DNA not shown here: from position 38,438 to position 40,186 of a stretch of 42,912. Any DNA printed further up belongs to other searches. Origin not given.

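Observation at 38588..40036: MttB-family methyltransferase in an aerobic haloarchaeon without a linked corrinoid protein, coupled to an aminotransferase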

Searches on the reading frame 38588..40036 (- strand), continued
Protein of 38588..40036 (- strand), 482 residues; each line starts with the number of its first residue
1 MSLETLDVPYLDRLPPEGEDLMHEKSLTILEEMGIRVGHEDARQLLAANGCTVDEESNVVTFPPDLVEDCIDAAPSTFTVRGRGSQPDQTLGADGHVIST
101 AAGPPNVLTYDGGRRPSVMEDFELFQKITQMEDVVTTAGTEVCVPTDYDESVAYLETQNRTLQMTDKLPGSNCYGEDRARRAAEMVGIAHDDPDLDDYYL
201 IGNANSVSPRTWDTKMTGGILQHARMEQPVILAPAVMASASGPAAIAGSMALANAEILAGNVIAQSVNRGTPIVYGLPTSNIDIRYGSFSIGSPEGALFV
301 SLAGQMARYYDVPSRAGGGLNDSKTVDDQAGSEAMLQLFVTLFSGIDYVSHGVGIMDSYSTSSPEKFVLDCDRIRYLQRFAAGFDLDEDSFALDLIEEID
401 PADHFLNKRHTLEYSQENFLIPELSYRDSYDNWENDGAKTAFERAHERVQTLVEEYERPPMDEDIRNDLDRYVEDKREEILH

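Call 54: list_cluster_members(proteins=[P0246, P0252, P0264, P0266, P0269, P0291, P0293, P0298, P0299, P0320])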
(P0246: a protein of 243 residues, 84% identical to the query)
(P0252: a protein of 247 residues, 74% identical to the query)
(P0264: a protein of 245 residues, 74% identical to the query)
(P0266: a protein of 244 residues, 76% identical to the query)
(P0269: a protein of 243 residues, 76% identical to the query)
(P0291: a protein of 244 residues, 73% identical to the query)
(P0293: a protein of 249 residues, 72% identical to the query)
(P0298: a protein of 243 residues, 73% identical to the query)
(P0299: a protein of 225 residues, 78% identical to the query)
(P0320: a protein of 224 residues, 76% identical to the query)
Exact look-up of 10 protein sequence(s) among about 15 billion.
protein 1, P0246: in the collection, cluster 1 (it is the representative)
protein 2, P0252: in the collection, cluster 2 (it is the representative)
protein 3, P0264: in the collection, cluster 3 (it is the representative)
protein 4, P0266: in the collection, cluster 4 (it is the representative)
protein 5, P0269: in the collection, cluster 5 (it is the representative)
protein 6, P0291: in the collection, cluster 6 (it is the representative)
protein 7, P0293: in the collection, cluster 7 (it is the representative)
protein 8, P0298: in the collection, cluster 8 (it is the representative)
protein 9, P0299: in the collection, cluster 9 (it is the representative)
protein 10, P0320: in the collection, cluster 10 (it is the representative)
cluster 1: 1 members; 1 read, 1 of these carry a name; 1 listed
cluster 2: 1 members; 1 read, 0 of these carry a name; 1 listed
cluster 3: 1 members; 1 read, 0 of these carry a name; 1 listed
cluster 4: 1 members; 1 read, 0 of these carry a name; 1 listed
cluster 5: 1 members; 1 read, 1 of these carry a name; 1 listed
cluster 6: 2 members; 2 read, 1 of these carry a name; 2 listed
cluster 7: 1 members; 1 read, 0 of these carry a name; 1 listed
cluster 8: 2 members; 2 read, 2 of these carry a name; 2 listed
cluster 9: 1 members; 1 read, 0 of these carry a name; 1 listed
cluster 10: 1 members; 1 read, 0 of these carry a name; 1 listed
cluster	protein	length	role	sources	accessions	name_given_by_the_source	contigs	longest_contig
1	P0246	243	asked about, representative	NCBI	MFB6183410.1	MAG: B12-binding domain-containing protein [Haloarculaceae archaeon]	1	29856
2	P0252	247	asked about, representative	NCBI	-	-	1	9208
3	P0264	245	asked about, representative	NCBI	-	-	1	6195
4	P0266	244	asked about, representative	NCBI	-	-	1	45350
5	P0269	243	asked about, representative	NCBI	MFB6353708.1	MAG: corrinoid protein [Halobacteriales archaeon]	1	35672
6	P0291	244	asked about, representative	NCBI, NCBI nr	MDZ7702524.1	MAG: corrinoid protein [Halobacteriales archaeon] | corrinoid protein [Halobacteriales archaeon]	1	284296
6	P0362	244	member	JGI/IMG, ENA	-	-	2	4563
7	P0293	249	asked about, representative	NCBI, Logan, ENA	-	-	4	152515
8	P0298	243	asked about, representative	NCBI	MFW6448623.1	MAG: corrinoid protein [Halobacteriota archaeon]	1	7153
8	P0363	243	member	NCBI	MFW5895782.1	MAG: corrinoid protein [archaeon]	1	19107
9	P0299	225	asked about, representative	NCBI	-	-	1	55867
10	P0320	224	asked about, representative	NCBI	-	-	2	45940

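Call 55: find_encoding_contigs(protein=P0246, flank=10000, max_places=2)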
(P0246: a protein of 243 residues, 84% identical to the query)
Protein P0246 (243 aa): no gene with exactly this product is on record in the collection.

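Call 63: find_encoding_contigs(protein=P0011, flank=10000, max_places=1)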
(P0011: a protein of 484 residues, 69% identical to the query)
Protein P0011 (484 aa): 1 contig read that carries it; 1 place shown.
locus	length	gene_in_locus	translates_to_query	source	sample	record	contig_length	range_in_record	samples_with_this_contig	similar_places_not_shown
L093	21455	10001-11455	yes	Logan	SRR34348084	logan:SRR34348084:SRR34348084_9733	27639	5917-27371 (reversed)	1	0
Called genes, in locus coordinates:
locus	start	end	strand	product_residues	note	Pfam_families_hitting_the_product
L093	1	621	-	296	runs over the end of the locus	?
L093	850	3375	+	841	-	PF00890:FAD_binding_2, PF01266:DAO, PF07992:Pyr_redox_2 (faint), PF13450:NAD_binding_8 (weak), PF13738:Pyr_redox_3 (faint), PF16350:FAO_M, PF01571:GCV_T, PF08669:GCV_T_C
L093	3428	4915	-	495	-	PF00221:Lyase_aromatic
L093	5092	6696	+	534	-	PF07969:Amidohydro_3, PF01979:Amidohydro_1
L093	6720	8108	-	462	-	PF07969:Amidohydro_3, PF01979:Amidohydro_1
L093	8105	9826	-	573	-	PF17391:Urocanase_N, PF01175:Urocanase, PF17392:Urocanase_C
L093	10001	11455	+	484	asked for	PF06253:MTTB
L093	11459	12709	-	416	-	PF01266:DAO, PF13450:NAD_binding_8 (weak)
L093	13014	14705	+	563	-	PF00496:SBP_bac_5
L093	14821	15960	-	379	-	PF01266:DAO, PF01946:Thi4 (faint)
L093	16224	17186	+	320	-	PF19300:BPD_transp_1_N, PF00528:BPD_transp_1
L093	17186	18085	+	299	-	PF00528:BPD_transp_1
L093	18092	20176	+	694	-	PF00005:ABC_tran, PF02463:SMC_N (weak), PF13304:AAA_21 (weak), PF08352:oligo_HPY, PF00005:ABC_tran, PF02463:SMC_N (weak), PF13304:AAA_21 (weak), PF08352:oligo_HPY, +5 more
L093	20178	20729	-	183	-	-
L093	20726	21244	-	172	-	PF13577:SnoaL_4 (faint), PF00866:Ring_hydroxyl_B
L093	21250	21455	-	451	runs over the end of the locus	PF00355:Rieske, PF00848:Ring_hydroxyl_A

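Call 70: search_protein_families(library=pfam, proteins=[L001:6847-8487:+, L006:5155-6090:-], max_evalue=0.00001)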
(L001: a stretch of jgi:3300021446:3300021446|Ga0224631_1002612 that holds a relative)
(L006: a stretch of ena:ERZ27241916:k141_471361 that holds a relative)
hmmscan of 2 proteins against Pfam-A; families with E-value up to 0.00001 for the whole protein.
L001:6847-8487:+ (546 aa): 3 families
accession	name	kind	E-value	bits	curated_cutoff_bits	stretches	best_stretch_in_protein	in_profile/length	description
PF02775.26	TPP_enzyme_C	-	1.2e-33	116.5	21.9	1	381-529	1-150/151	Thiamine pyrophosphate enzyme, C-terminal TPP binding domain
PF00205.28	TPP_enzyme_M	-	3.3e-32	111.5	30.4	1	188-319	2-136/137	Thiamine pyrophosphate enzyme, central domain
PF02776.23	TPP_enzyme_N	-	3.5e-28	98.2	26.8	1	1-112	1-112/119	Thiamine pyrophosphate enzyme, N-terminal TPP binding domain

L006:5155-6090:- (311 aa): 0 families

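Call 74: find_related_loci(query=A1, collection=metagenome_contigs, flank=10000)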
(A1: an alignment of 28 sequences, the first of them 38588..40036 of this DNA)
Query A1 (482 aa) in metagenome_contigs; peptide patterns used: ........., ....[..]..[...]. (x = any residue, [..] = any of these).
17 stretches matched a pattern; 5 encode a relative of the query (tblastn E <= 1e-3); 5 distinct loci.
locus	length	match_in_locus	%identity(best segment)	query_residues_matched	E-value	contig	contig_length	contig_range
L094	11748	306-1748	76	1-481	0e+0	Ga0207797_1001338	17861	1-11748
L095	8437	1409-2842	66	4-481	0e+0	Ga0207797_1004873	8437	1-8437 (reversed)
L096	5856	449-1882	64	3-481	0e+0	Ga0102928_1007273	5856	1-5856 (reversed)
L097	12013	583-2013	56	3-480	0e+0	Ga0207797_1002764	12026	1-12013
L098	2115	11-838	63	205-480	8e-122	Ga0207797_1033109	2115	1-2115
